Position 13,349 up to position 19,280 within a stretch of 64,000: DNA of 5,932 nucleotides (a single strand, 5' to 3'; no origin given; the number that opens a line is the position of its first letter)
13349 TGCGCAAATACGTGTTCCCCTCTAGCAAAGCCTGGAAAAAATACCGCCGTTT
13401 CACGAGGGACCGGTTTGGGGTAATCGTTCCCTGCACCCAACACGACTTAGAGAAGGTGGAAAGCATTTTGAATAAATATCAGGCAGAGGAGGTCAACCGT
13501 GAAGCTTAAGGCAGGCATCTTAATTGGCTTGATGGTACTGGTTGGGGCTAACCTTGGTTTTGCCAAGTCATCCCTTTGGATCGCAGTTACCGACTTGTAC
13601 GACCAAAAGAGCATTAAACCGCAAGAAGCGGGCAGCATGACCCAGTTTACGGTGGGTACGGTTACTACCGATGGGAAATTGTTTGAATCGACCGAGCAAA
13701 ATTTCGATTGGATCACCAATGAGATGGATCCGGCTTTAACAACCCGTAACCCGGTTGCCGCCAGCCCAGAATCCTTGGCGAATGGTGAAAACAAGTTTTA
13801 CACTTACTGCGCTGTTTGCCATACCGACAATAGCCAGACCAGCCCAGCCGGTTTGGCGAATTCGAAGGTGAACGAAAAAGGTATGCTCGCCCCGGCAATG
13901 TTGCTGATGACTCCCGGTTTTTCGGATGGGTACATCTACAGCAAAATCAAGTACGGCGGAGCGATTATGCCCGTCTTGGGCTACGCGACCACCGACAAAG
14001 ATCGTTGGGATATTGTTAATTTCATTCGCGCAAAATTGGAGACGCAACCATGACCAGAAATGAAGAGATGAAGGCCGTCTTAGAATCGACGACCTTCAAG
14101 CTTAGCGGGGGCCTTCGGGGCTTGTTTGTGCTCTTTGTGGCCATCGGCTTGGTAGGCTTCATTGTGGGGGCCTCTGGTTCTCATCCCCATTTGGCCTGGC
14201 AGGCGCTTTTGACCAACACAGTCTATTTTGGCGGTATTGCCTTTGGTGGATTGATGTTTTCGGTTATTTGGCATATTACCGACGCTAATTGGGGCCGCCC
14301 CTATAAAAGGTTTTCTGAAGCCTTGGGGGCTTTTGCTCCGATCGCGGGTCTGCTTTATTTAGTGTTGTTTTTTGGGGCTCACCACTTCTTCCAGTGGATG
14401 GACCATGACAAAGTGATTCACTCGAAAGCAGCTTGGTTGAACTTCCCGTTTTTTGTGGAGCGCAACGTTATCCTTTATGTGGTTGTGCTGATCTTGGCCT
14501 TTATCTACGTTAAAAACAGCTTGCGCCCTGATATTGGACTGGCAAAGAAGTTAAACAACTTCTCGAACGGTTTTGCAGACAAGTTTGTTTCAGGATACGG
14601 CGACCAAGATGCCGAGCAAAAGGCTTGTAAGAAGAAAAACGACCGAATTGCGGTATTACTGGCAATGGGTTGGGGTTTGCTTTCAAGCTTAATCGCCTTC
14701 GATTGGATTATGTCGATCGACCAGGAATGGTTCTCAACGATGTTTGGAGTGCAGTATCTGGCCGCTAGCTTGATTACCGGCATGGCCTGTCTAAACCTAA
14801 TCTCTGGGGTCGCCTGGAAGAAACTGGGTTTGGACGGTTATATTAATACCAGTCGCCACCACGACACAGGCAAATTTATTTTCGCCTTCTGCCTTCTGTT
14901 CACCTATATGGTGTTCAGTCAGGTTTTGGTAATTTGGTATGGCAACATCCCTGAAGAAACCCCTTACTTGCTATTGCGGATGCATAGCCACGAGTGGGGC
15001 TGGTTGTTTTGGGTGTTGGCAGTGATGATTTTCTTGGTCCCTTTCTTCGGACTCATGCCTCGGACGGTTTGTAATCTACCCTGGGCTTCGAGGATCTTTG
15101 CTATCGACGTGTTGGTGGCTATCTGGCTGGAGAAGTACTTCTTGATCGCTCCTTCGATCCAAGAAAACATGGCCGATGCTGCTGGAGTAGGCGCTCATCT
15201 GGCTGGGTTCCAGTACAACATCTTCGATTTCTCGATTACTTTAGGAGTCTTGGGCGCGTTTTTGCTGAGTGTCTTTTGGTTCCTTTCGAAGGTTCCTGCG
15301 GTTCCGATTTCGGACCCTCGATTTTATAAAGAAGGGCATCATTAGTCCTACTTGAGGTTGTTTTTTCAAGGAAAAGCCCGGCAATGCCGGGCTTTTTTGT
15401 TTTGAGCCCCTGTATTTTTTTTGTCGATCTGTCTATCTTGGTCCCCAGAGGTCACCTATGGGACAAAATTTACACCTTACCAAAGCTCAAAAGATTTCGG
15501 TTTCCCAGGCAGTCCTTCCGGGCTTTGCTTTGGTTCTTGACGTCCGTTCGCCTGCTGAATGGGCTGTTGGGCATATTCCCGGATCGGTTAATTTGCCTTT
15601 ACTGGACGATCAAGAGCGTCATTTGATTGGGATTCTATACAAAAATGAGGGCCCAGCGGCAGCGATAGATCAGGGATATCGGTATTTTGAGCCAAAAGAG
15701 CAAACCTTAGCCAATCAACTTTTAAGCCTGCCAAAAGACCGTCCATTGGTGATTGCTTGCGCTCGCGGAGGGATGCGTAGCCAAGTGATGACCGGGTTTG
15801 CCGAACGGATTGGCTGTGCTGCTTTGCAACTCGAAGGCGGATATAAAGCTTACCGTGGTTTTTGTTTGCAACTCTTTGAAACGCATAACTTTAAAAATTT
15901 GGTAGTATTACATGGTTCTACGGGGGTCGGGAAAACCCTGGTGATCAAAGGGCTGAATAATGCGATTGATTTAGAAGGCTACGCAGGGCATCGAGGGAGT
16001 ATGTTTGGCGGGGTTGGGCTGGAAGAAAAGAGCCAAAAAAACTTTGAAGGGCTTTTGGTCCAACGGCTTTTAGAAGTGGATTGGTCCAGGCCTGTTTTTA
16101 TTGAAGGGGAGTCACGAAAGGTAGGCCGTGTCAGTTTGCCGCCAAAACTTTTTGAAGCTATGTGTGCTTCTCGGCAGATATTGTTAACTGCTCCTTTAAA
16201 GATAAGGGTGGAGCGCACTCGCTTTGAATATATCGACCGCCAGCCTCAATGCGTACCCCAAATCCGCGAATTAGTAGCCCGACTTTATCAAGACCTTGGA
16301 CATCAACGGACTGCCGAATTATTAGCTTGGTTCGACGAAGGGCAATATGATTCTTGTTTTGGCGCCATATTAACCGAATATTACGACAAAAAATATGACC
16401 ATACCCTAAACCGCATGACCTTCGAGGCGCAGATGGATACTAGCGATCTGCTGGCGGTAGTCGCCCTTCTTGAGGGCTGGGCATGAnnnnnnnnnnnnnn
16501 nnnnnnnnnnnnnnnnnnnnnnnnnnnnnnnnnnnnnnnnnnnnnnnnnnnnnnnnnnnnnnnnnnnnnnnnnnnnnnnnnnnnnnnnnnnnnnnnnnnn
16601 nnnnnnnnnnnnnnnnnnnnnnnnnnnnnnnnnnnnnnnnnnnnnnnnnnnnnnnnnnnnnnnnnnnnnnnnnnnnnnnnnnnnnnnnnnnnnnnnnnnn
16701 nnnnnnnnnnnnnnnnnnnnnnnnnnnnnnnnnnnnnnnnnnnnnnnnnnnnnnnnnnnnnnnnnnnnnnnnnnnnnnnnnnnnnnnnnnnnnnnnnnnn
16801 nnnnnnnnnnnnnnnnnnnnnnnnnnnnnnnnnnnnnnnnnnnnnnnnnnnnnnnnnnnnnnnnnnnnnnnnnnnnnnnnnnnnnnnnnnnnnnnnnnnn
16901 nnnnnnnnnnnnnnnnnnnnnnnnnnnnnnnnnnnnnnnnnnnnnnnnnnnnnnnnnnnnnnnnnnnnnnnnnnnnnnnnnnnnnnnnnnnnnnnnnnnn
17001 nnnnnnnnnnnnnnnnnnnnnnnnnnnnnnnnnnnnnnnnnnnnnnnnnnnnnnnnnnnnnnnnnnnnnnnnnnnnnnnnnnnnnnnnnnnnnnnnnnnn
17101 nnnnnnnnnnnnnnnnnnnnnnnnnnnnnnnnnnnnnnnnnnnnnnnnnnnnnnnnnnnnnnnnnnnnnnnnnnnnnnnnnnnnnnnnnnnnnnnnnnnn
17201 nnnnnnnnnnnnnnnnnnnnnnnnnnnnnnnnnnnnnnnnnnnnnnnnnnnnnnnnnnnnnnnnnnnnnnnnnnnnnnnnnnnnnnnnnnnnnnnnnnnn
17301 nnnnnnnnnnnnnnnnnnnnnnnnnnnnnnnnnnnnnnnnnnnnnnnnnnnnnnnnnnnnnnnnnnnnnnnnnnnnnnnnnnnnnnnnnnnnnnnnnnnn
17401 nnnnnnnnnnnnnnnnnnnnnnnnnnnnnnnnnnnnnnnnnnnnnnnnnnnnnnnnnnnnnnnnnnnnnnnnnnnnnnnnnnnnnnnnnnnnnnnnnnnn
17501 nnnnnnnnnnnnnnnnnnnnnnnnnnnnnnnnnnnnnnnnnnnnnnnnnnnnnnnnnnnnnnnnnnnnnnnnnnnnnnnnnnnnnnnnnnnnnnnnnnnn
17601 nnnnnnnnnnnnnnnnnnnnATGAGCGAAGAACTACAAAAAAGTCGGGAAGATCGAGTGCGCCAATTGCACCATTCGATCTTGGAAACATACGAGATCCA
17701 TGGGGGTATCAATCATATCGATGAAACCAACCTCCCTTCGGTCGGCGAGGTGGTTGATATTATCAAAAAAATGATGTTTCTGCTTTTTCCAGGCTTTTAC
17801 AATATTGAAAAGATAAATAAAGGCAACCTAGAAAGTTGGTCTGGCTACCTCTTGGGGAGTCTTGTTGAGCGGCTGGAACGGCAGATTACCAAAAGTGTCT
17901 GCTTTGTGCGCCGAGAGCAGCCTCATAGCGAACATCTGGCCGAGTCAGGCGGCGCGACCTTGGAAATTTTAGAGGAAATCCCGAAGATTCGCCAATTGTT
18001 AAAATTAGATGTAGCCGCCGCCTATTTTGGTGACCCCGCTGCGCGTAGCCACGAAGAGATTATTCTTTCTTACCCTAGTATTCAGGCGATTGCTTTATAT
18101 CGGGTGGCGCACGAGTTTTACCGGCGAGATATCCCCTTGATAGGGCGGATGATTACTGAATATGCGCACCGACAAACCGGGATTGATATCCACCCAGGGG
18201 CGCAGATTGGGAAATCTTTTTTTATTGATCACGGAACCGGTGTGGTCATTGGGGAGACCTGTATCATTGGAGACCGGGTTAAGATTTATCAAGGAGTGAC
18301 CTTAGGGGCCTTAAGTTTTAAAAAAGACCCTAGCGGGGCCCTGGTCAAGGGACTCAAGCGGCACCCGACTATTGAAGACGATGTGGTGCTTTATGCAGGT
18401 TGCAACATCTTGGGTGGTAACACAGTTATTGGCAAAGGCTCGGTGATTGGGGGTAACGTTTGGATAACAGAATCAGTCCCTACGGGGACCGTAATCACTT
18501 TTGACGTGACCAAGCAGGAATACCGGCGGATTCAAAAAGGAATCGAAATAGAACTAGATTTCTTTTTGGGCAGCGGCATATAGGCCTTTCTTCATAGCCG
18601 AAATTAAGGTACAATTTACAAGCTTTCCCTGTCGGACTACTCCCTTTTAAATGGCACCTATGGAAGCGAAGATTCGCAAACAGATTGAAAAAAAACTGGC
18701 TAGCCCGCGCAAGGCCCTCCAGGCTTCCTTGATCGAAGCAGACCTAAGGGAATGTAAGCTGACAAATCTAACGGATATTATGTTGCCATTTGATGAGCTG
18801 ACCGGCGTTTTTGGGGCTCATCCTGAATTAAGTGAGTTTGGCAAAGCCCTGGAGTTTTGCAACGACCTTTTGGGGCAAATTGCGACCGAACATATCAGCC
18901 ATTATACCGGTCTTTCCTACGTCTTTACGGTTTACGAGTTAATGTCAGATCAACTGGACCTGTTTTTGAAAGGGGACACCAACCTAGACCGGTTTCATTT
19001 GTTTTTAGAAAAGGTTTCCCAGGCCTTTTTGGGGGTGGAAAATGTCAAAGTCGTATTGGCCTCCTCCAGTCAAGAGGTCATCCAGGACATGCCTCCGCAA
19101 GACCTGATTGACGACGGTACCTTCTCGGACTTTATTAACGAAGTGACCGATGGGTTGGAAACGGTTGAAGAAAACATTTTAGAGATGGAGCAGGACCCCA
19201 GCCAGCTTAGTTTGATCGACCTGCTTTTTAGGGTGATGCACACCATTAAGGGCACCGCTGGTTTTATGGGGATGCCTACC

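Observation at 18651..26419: Chemosensory-like cluster without an MCP but with an embedded membrane PAS histidine kinase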

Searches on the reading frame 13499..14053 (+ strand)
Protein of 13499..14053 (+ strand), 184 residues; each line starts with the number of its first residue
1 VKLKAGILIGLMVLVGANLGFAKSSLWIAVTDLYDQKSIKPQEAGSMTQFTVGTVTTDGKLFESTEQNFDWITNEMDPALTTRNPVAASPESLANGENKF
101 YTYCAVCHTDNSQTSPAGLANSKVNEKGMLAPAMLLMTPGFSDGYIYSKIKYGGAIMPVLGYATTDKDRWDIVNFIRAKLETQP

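Call 4: search_protein_families(library=pfam, proteins=[window:13499-14053:+])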
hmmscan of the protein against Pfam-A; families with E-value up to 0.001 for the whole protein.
window:13499-14053:+ (184 aa): 2 families
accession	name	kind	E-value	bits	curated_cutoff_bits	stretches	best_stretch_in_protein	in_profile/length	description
PF13442.11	Cytochrome_CBB3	-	2.4e-07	31.4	27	1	93-176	3-68/68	Cytochrome C oxidase, cbb3-type, subunit III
PF00034.26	Cytochrom_C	-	0.00028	22.6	21.3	0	94-177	2-87/90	Cytochrome c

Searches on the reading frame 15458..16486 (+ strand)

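Call 4: search_protein_families(library=pfam, proteins=[window:15458-16486:+])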
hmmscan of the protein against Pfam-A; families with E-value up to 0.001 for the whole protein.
window:15458-16486:+ (342 aa): 1 family
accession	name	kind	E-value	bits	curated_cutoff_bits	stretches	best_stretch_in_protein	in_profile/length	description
PF00581.25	Rhodanese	-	7.7e-12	46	22.2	1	25-133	15-100/102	Rhodanese-like domain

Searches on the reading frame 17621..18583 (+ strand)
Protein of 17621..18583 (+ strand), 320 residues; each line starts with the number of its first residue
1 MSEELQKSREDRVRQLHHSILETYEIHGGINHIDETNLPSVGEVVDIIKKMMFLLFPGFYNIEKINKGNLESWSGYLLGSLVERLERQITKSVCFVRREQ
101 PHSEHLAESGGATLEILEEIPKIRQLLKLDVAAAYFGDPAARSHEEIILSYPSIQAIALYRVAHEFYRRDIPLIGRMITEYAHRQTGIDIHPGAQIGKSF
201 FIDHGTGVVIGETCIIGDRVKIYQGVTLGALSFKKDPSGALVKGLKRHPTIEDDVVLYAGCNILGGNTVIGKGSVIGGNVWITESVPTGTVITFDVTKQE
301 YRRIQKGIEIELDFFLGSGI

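Call 4: search_protein_families(library=pfam, proteins=[window:17621-18583:+])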
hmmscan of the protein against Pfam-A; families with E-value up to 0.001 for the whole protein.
window:17621-18583:+ (320 aa): 2 families
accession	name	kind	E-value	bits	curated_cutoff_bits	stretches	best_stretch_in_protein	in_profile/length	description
PF00132.30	Hexapep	-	3.8e-09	36.3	27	1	194-229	2-35/36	Bacterial transferase hexapeptide (six repeats)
PF25084.1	LbH_EIF2B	-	8.4e-06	26.2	54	0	252-286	7-40/105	EIF2B subunit epsilon LbH domain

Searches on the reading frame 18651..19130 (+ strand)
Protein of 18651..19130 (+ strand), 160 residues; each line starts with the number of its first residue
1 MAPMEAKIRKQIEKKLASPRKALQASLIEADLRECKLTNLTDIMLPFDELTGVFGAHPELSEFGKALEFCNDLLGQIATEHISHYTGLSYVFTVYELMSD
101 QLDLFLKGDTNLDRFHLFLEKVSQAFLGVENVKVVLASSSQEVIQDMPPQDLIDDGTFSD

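Call 57: search_protein_families(library=pfam, proteins=[window:18651-19130:+], max_evalue=1)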
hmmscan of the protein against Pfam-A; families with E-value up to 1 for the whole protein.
window:18651-19130:+ (160 aa): 0 families

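Call 91: predict_structure(alignment_id=A3)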
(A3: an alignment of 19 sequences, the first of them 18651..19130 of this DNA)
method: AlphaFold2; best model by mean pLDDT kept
length: 160 residues; sequences in the alignment: 19
mean_pLDDT: 80.6   pTM: 0.71
mean pLDDT of the five models: 80.6, 80.4, 79.6, 78.3, 76.3
residues with pLDDT >= 90: 76; 70-90: 47; 50-70: 19; < 50: 18
segments of 3 or more residues with pLDDT < 50: 136-146, 157-160
pLDDT, mean of each block of 10 residues (from residue 1): 81 93 89 74 91 91 92 89 88 93 92 91 79 50 49 45
secondary structure, 60 per line:
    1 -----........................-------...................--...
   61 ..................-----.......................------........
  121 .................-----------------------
elements in order: H6-29 H37-55 H58-78 H84-106 H113-137

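Call 93: fold_search(model_id=the predicted structure, library=pdb)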
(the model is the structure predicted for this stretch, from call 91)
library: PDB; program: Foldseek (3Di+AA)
matches with E <= 10: 349; with E <= 0.001: 0
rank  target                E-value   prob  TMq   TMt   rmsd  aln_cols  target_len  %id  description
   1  2lp4_MODEL_1_A        1.3e-02  1.00  0.66  0.49   9.4       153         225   14  Solution structure of P1-CheY/P2 complex in bacterial chemotaxis (released 2012-10-24)
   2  1i5n_C                2.5e-02  1.00  0.64  0.79   2.8       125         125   12  Crystal structure of the P1 domain of CheA from Salmonella typhimurium (released 2001-07-11)
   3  1i5n_A                2.9e-02  1.00  0.62  0.76   2.6       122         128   12  Crystal structure of the P1 domain of CheA from Salmonella typhimurium (released 2001-07-11)
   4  6ff6                  3.2e-02  1.00  0.55  0.40   5.0       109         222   13  Crystal structure of novel repeat protein BRIC1 (released 2018-09-05)
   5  3kyj_A                4.0e-02  1.00  0.63  0.76   2.9       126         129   13  Crystal structure of the P1 domain of CheA3 in complex with CheY6 from R. sphaeroides (released 2010-02-16)
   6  8c5v_C                8.8e-02  1.00  0.64  0.76   4.2       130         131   12  Chemotaxis core signalling unit from E protein lysed E. coli cells (released 2023-09-13)
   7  1i5n_D                8.8e-02  1.00  0.62  0.74   3.2       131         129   12  Crystal structure of the P1 domain of CheA from Salmonella typhimurium (released 2001-07-11)
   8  3kyi_A                1.2e-01  1.00  0.62  0.75   2.9       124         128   13  Crystal structure of the phosphorylated P1 domain of CheA3 in complex with CheY6 from R. sphaeroides (released 2010-02-16)
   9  3u3b_B                3.8e-01  1.00  0.56  0.84   1.9       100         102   12  Crystal Structure of Computationally Redesigned Four-Helix Bundle (released 2012-06-13)
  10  5v54_B                3.8e-01  0.69  0.38  0.19   5.2       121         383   12  Crystal structure of 5-HT1B receptor in complex with methiothepin (released 2018-02-07)
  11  9d3e_A                4.0e-01  0.38  0.30  0.16  18.8       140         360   14  Cryo-EM structure of CCR6 bound by SQA1 and OXM2 (released 2024-09-11)
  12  7t2y_A                4.2e-01  0.99  0.54  0.81   2.0        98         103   10  X-ray structure of a designed cold unfolding four helix bundle (released 2022-03-02)
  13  6rz8                  4.2e-01  0.72  0.39  0.20   4.8       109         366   11  Crystal structure of the human cysteinyl leukotriene receptor 2 in complex with ONO-2080365 (released 2019-12-11)
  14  4k0d_B                4.2e-01  0.66  0.41  0.44  12.7       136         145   13  Periplasmic sensor domain of sensor histidine kinase, Adeh_2942 (released 2013-06-12)
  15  9isi                  4.2e-01  0.57  0.36  0.19   5.5       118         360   12  Structure of human C3aR in apo state (released 2025-04-23)
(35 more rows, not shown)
